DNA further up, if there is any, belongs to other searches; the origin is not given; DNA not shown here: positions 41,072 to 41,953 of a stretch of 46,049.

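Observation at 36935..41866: Tandem array of an unrecognised secreted protein family carrying VPLPA-type PEP-CTERM-like tails, with no exosortase in sight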

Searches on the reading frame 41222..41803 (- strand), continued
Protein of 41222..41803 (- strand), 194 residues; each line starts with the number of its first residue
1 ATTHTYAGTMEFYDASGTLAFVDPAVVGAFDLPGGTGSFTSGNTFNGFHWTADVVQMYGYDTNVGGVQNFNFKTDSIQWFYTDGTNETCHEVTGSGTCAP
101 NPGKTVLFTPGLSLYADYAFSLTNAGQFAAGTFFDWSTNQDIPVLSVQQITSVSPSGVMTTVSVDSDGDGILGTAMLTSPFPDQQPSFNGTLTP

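Call 51: search_protein_families(library=ncbifam, proteins=[P0052, P0066, P0072, P0073, P0089, P0109, P0020, P0049, P0025, P0016], max_evalue=0.01)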
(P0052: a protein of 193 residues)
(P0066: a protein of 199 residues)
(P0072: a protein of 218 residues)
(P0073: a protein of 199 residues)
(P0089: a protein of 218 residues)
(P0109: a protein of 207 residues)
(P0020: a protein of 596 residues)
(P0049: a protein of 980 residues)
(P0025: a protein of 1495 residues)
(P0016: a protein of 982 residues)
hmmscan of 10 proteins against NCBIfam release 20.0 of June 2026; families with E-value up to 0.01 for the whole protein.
P0052 (193 aa): 12 families
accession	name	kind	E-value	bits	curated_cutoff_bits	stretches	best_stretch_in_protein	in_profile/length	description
NF033554.9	floc_PepA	equivalog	4.4e-08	33.2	80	1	13-192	101-261/261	flocculation-associated PEP-CTERM protein PepA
NF041538.1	PEP_EDSA_1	subfamily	5e-06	26.4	100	1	164-191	280-307/307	EDSAP-1 family PEP-CTERM protein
NF038125.1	PEP_CTERM_THxN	subfamily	1.5e-05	24.7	85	1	164-191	218-246/246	THxN family PEP-CTERM protein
NF038129.1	PEP_NF038129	equivalog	2.6e-05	24.2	65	1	144-191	149-194/194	NF038129 family PEP-CTERM protein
TIGR02595.1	PEP_CTERM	domain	6.4e-05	23.5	16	1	168-192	1-24/24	PEP-CTERM sorting domain-containing protein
NF041927.1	Xrt_dep_XDP1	equivalog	0.00029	20.9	125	1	148-191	200-242/242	exosortase-dependent surface protein XDP1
NF038120.1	PEP_CTERM_QFxxD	subfamily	0.0012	18.8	80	1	165-190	190-215/215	NF038120 family PEP-CTERM protein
TIGR03370.1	VPLPA-CTERM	domain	0.0016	18.4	25.35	1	168-192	1-25/25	VPLPA-CTERM sorting domain-containing protein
NF038118.1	PEP_CTERM_CCXG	equivalog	0.0029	17.3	90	1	164-191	172-199/199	CCXG family PEP-CTERM protein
NF038126.1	PEP_CTERM_FxDxF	subfamily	0.0039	17.5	50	0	6-190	2-164/165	FxDxF family PEP-CTERM protein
NF038119.1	PEP_CTERM_MHFG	equivalog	0.005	17.2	100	1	148-191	216-259/260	MHFG family PEP-CTERM protein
NF038124.1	PEP_CTERM_TLD_A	exception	0.0085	15.7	100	0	162-190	205-234/235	PEP_CTERM-anchored TLD domain-containing protein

P0066 (199 aa): 1 family
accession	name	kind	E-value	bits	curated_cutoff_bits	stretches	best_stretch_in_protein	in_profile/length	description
NF038125.1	PEP_CTERM_THxN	subfamily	0.0086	15.7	85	0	168-190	220-241/246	THxN family PEP-CTERM protein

P0072 (218 aa): 10 families
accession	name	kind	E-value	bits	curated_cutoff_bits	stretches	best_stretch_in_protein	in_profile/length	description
NF033554.9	floc_PepA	equivalog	2.2e-07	31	80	1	42-218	132-260/261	flocculation-associated PEP-CTERM protein PepA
NF038129.1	PEP_NF038129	equivalog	1.6e-06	28.1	65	1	186-218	162-194/194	NF038129 family PEP-CTERM protein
TIGR02595.1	PEP_CTERM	domain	1e-05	26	16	1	195-218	1-23/24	PEP-CTERM sorting domain-containing protein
NF038125.1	PEP_CTERM_THxN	subfamily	1.2e-05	25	85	1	193-218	221-246/246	THxN family PEP-CTERM protein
NF041538.1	PEP_EDSA_1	subfamily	6.2e-05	22.8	100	1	195-218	284-307/307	EDSAP-1 family PEP-CTERM protein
TIGR03370.1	VPLPA-CTERM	domain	0.00013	21.9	25.35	1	195-218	1-24/25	VPLPA-CTERM sorting domain-containing protein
NF041927.1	Xrt_dep_XDP1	equivalog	0.00015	21.8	125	1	191-218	216-242/242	exosortase-dependent surface protein XDP1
NF038120.1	PEP_CTERM_QFxxD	subfamily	0.0012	18.8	80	1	194-217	192-215/215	NF038120 family PEP-CTERM protein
NF038118.1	PEP_CTERM_CCXG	equivalog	0.0013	18.4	90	1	186-218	167-199/199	CCXG family PEP-CTERM protein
TIGR04143.1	VPxxxP_CTERM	domain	0.0038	17.1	30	1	198-217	6-24/25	VPXXXP-CTERM sorting domain-containing protein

P0073 (199 aa): 7 families
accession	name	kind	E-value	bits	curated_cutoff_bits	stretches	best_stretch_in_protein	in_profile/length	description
TIGR02595.1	PEP_CTERM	domain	5.1e-06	27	16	1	171-196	1-24/24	PEP-CTERM sorting domain-containing protein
NF038129.1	PEP_NF038129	equivalog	3.3e-05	23.8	65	1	151-193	148-192/194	NF038129 family PEP-CTERM protein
NF033554.9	floc_PepA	equivalog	0.00039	20.3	80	1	17-193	112-259/261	flocculation-associated PEP-CTERM protein PepA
NF038125.1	PEP_CTERM_THxN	subfamily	0.0017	18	85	1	169-189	222-241/246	THxN family PEP-CTERM protein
NF041538.1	PEP_EDSA_1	subfamily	0.0048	16.6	100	1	169-193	283-306/307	EDSAP-1 family PEP-CTERM protein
NF035944.1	PEPxxWA-CTERM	domain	0.0067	16.3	35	0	171-189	1-21/24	PEPxxWA-CTERM sorting domain-containing protein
NF038120.1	PEP_CTERM_QFxxD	subfamily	0.0083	16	80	0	169-196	191-214/215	NF038120 family PEP-CTERM protein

P0089 (218 aa): 6 families
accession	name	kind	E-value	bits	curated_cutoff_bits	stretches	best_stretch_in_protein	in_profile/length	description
NF038126.1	PEP_CTERM_FxDxF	subfamily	3.5e-12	46.9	50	1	171-214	123-165/165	FxDxF family PEP-CTERM protein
NF035944.1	PEPxxWA-CTERM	domain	2e-07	30.8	35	1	191-214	1-24/24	PEPxxWA-CTERM sorting domain-containing protein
NF038119.1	PEP_CTERM_MHFG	equivalog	4.9e-06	27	100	1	186-215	231-260/260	MHFG family PEP-CTERM protein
NF038129.1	PEP_NF038129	equivalog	0.00081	19.3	65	0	177-214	159-194/194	NF038129 family PEP-CTERM protein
TIGR02595.1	PEP_CTERM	domain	0.0011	19.7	16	1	191-215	1-23/24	PEP-CTERM sorting domain-containing protein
NF038124.1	PEP_CTERM_TLD_A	exception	0.0012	18.5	100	1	185-215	206-235/235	PEP_CTERM-anchored TLD domain-containing protein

P0109 (207 aa): 9 families
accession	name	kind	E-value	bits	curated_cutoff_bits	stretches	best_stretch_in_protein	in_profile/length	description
NF038126.1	PEP_CTERM_FxDxF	subfamily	9.8e-13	48.7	50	1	169-204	131-165/165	FxDxF family PEP-CTERM protein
NF035944.1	PEPxxWA-CTERM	domain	2.7e-07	30.4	35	1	181-204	1-24/24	PEPxxWA-CTERM sorting domain-containing protein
NF038119.1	PEP_CTERM_MHFG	equivalog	1.5e-06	28.7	100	1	176-205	231-260/260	MHFG family PEP-CTERM protein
NF038129.1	PEP_NF038129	equivalog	7.3e-05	22.7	65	1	4-204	2-194/194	NF038129 family PEP-CTERM protein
NF038124.1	PEP_CTERM_TLD_A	exception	0.00028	20.5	100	1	175-205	206-235/235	PEP_CTERM-anchored TLD domain-containing protein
NF038118.1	PEP_CTERM_CCXG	equivalog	0.00048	19.8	90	1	165-204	160-199/199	CCXG family PEP-CTERM protein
TIGR02595.1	PEP_CTERM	domain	0.0017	19.1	16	1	181-206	1-24/24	PEP-CTERM sorting domain-containing protein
NF038125.1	PEP_CTERM_THxN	subfamily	0.0034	17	85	0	171-206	211-246/246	THxN family PEP-CTERM protein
NF041538.1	PEP_EDSA_1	subfamily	0.0093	15.7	100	1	174-204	277-307/307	EDSAP-1 family PEP-CTERM protein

P0020 (596 aa): 2 families
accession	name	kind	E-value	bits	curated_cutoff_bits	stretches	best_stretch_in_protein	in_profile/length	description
NF012211.1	tand_rpt_95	domain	5.8e-09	35.8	90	1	253-327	17-86/98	tandem-95 repeat protein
NF038111.1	rhom_dep_M36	equivalog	4.9e-08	30.9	1700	1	222-348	1176-1299/1315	rhombosortase-dependent M36 family metallopeptidase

P0049 (980 aa): 1 family
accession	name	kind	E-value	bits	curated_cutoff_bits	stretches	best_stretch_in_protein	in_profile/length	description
NF033932.1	LapB_rpt_80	domain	0.0085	16.3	45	0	383-415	5-37/83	LapB repeat-containing protein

P0025 (1495 aa): 6 families
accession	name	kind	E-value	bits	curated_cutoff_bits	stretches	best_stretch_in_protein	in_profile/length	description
NF033932.1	LapB_rpt_80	domain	2.9e-17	62.7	45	1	603-639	1-38/83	LapB repeat-containing protein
NF047638.1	throspo3_MtsC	equivalog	1.6e-12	47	350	1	1399-1472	190-263/428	cell-cell cohesion MYXO-CTERM protein MtsC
NF045500.1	Omp28_seleno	equivalog_domain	4.2e-10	39.5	200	1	1378-1440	246-310/377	Omp28-related selenoprotein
NF047446.1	barrel_OmpL47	domain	2.2e-08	34.4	40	0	287-316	34-63/68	OmpL47-type beta-barrel domain-containing protein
NF041540.1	dockerin_GC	domain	8.5e-06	26.1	29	1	1437-1486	1-63/67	GC-type dockerin domain-anchored protein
NF033814.1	copper_CopC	equivalog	0.0023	18.3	95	0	586-620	65-99/107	copper homeostasis periplasmic binding protein CopC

P0016 (982 aa): 1 family
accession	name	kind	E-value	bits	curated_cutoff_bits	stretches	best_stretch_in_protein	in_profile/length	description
NF012211.1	tand_rpt_95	domain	4.7e-10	39.3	90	1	667-720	36-89/98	tandem-95 repeat protein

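Call 65: find_related_loci(query=L006:27-1772:+, collection=genome_contigs, flank=10000)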
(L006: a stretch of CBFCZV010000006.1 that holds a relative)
Query L006:27-1772:+ (582 aa) in genome_contigs; peptide patterns used: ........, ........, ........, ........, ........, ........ (x = any residue, [..] = any of these).
47 stretches matched a pattern; 23 encode a relative of the query (tblastn E <= 1e-3); 23 distinct loci.
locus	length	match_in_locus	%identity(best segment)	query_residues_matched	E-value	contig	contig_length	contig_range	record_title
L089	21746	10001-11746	100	1-582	0e+0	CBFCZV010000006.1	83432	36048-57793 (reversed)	MAG TPA_asm: uncultured Gammaproteobacteria bacterium isolate SRR26215676_concoct_189 genome assembly, contig: ERZ250734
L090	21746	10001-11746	84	1-582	0e+0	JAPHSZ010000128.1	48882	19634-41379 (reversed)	MAG: Gammaproteobacteria bacterium isolate N3S-Bin_7 c_000000081192, whole genome shotgun sequence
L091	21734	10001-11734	77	1-577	0e+0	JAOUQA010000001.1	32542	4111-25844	MAG: Gammaproteobacteria bacterium isolate 8_1_Oct_SF_Bin73 8_1_Oct_SF_Bin73_scaffold_464_c1, whole genome shotgun seque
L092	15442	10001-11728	63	1-577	0e+0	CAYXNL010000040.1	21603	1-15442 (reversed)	MAG TPA_asm: uncultured Thiotrichaceae bacterium isolate SRP128015_co4_30 genome assembly, contig: NODE_510_length_21603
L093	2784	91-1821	61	1-578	0e+0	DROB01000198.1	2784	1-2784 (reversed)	MAG TPA_asm: Gammaproteobacteria bacterium isolate HyVt-525 HyVt-525_k145_304125, whole genome shotgun sequence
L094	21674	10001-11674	63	20-577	0e+0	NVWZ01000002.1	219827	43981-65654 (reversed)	MAG: Thiotrichaceae bacterium isolate NORP24 Contig_source1383C_128, whole genome shotgun sequence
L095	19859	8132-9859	61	1-577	0e+0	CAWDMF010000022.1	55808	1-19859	MAG: uncultured Gammaproteobacteria bacterium isolate MFD03551.bin.2.90 genome assembly, contig: contig_28795, whole gen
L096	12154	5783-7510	59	1-577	0e+0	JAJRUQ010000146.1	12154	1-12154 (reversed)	MAG: Gammaproteobacteria bacterium isolate Dive96_bin10.204 k141_3845203, whole genome shotgun sequence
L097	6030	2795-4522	60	1-577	0e+0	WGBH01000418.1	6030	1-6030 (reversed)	MAG: Thiotrichaceae bacterium isolate S144_19 k151_476393, whole genome shotgun sequence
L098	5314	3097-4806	60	4-577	0e+0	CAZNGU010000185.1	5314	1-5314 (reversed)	MAG TPA_asm: uncultured Methylomarinum sp. isolate SRP128015_co1_182 genome assembly, contig: NODE_27798_length_5314_cov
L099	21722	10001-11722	60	1-578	0e+0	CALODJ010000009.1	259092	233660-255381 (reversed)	MAG: uncultured Gammaproteobacteria bacterium isolate HOU_bin.0136 genome assembly, contig: contig_10082, whole genome s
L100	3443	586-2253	61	19-577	0e+0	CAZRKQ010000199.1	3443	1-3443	MAG TPA_asm: uncultured Thiotrichaceae bacterium isolate binchicken_co231_10 genome assembly, contig: k141_6450642, whol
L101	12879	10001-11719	60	4-577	0e+0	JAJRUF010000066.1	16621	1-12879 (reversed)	MAG: Gammaproteobacteria bacterium isolate Dive96_bin10.159 k141_908097, whole genome shotgun sequence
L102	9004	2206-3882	61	19-577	0e+0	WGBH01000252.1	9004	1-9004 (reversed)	MAG: Thiotrichaceae bacterium isolate S144_19 k151_325075, whole genome shotgun sequence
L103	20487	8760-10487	58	1-577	0e+0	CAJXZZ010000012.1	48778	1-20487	MAG TPA_asm: uncultured Gammaproteobacteria bacterium isolate SRR5242447_bin.13_MetaBAT_v2.12.1_MAG genome assembly, con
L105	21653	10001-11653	61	24-578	0e+0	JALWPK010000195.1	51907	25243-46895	MAG: Gammaproteobacteria bacterium isolate M2_maxbin2_scaf2bin.326 M2_NODE_439_length_51907_cov_9.617458, whole genome s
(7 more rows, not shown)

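Call 69: search_protein_families(library=ncbifam, proteins=[L089:310-1533:+, L089:1606-3345:+, L089:3373-4143:+, L089:4193-5917:+, L089:7187-9583:+, L090:17189-19456:+, L103:16832-17686:+, L103:17670-18647:+, L090:21-716:+, L105:36-779:+], max_evalue=1e-8)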
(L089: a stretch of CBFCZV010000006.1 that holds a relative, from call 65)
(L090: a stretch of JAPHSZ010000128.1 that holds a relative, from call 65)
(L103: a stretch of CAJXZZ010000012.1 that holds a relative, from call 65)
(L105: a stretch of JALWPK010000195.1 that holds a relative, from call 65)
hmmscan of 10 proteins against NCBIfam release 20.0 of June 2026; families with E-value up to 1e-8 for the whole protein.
L089:310-1533:+ (408 aa): 0 families

L089:1606-3345:+ (580 aa): 4 families
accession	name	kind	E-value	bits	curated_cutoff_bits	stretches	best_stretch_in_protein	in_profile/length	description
TIGR03007.1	pepcterm_ChnLen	equivalog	1.3e-77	261.1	278.85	2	309-558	251-492/498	XrtA system polysaccharide chain length determinant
TIGR03017.1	EpsF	equivalog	1e-23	83.8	422.75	1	8-310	3-305/444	chain length determinant protein EpsF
NF008568.0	PRK11519.1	equivalog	2.4e-09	35.9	1068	0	141-211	230-300/720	tyrosine-protein kinase Wzc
NF007350.0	PRK09841.1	equivalog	4.3e-09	35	1248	0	141-208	230-297/726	tyrosine-protein kinase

L089:3373-4143:+ (257 aa): 8 families
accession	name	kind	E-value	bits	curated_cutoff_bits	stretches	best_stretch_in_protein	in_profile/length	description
TIGR03018.1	pepcterm_TyrKin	hypoth_equivalog_domain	4.1e-49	166.7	230.65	1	59-253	9-207/207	XrtA-associated tyrosine autokinase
TIGR01007.1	eps_fam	subfamily_domain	4.8e-25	88.3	108.05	1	78-254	14-189/204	polysaccharide biosynthesis tyrosine autokinase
TIGR03029.1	EpsG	equivalog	8.2e-21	74.4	313.8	1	66-253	88-273/274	chain length determinant protein tyrosine kinase EpsG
NF007350.0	PRK09841.1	equivalog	1.4e-17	63.1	1248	1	74-255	524-703/726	tyrosine-protein kinase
NF008568.0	PRK11519.1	equivalog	9.3e-15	53.8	1068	1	74-231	519-672/720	tyrosine-protein kinase Wzc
TIGR01005.1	eps_transp_fam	subfamily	3.1e-11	42.2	411.7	1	83-231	548-692/754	exopolysaccharide transport protein family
TIGR01968.1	minD_bact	equivalog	2.3e-09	37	212.9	1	84-246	4-162/261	septum site-determining protein MinD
TIGR01969.1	minD_arch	subfamily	4.4e-09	35.9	201.75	1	84-254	3-169/251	cell division ATPase MinD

L089:4193-5917:+ (575 aa): 8 families
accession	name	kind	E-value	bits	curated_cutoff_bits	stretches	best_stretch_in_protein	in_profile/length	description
NF004040.0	PRK05537.1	equivalog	7.3e-231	767.6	669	1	3-570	4-571/572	bifunctional sulfate adenylyltransferase/adenylylsulfate kinase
TIGR00339.1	sopT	equivalog_domain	2.6e-99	332.6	322.95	1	8-383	2-380/383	sulfate adenylyltransferase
NF003166.0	PRK04149.1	subfamily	1.4e-84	283.8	387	1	3-388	3-382/393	sulfate adenylyltransferase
NF002059.0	PRK00889.1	subfamily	9.6e-60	201.3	244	1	392-569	2-175/177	adenylyl-sulfate kinase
TIGR00455.1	apsK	equivalog_domain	8.3e-54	182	138.7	1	391-560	14-181/184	adenylyl-sulfate kinase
NF004035.0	PRK05506.1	subfamily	1.3e-50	172.3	715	1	392-566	457-629/632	bifunctional sulfate adenylyltransferase subunit 1/adenylylsulfate kinase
NF003013.0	PRK03846.1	subfamily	2.7e-50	170.9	163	1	391-570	24-201/202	adenylyl-sulfate kinase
NF004041.0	PRK05541.1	subfamily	1e-23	84.3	127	1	393-558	5-164/176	adenylyl-sulfate kinase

L089:7187-9583:+ (799 aa): 26 families (the best 25 are shown)
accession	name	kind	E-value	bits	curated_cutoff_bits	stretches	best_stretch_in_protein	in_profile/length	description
TIGR02917.1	PEP_TPR_lipo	equivalog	8.2e-87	292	312.2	4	73-411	472-805/899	XrtA/PEP-CTERM system TPR-repeat protein PrsT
NF040959.1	MamA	equivalog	3.1e-53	180.3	200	3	114-265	50-201/204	magnetosome protein MamA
TIGR02521.1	type_IV_pilW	equivalog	1e-37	129.9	154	2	616-776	33-193/234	type IV pilus biogenesis/stability protein PilW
NF008757.0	PRK11788.1-5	equivalog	1.3e-31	110.1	363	0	554-713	188-348/388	lipopolysaccharide assembly protein LapB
NF052415.1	T3SS_chap_SctY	equivalog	1e-30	106.4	70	0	174-264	11-104/106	type III secretion apparatus assembly chaperone SctY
NF033920.0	C39_PA2778_fam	equivalog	1.7e-30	106.3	150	0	166-264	151-251/255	PA2778 family cysteine peptidase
NF047371.1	FlcA_CTERM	equivalog_domain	1.3e-22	80.1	300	0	596-777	329-532/646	periplasmic flagellar collar protein FlcA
TIGR02795.1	tol_pal_ybgF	equivalog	1.6e-22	80.3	90.1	0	177-263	10-102/119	tol-pal system protein YbgF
TIGR00540.1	TPR_hemY_coli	hypoth_equivalog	6.2e-21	74.6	142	0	135-363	152-380/385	heme biosynthesis-associated TPR protein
NF008753.0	PRK11788.1-1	equivalog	2.3e-20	73.1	395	0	154-301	164-312/389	lipopolysaccharide assembly protein LapB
NF033762.1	social_mot_Tgl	equivalog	1.2e-19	70.6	225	0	664-776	82-194/252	social motility TPR repeat lipoprotein Tgl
NF008756.0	PRK11788.1-4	equivalog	1.2e-19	70.6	474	0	182-306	193-317/389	lipopolysaccharide assembly protein LapB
NF033758.1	gliding_GltE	equivalog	6.6e-19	68.2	225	0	543-698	185-340/411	adventurous gliding motility TPR repeat lipoprotein GltE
NF052400.1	M48_BAM_BepA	equivalog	1.6e-18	66.8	570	0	144-258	316-430/483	beta-barrel assembly-enhancing protease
NF008755.0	PRK11788.1-3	equivalog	8.5e-18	64.8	430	0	29-273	105-353/388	lipopolysaccharide assembly protein LapB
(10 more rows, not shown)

L090:17189-19456:+ (756 aa): 0 families

L103:16832-17686:+ (285 aa): 1 family
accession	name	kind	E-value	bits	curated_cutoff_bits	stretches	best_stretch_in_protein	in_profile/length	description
NF052566.1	OrLpdHdlsOlsERhiz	equivalog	1.3e-24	87.1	475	1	17-247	37-267/293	ornithine lipid hydroxylase OlsE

L103:17670-18647:+ (326 aa): 4 families
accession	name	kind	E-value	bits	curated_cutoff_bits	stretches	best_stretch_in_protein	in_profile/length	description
NF006444.0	PRK08762.1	equivalog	9.8e-16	57.4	449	1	218-324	13-112/387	molybdopterin-synthase adenylyltransferase MoeB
NF041203.1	rhodanese_LYCAU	equivalog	2.1e-11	43.6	115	1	208-325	9-122/126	rhodanese-related (seleno)protein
NF005902.0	PRK07878.1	equivalog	1e-09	37.8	647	1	217-322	284-384/392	adenylyltransferase/sulfurtransferase MoeZ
NF001195.0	PRK00162.1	equivalog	1.1e-09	38.5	102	1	221-322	6-99/108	thiosulfate sulfurtransferase GlpE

L090:21-716:+ (232 aa): 0 families

L105:36-779:+ (248 aa): 0 families

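Call 84: search_solved_structures(query=A2, max_evalue=10)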
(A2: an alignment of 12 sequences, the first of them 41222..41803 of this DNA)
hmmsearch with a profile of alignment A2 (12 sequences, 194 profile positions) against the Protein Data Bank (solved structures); distinct sequences matched with E-value up to 10: 1.
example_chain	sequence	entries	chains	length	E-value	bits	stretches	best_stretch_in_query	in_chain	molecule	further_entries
6rwk_X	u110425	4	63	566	0.33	13.9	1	20-63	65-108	Outer membrane protein MxiD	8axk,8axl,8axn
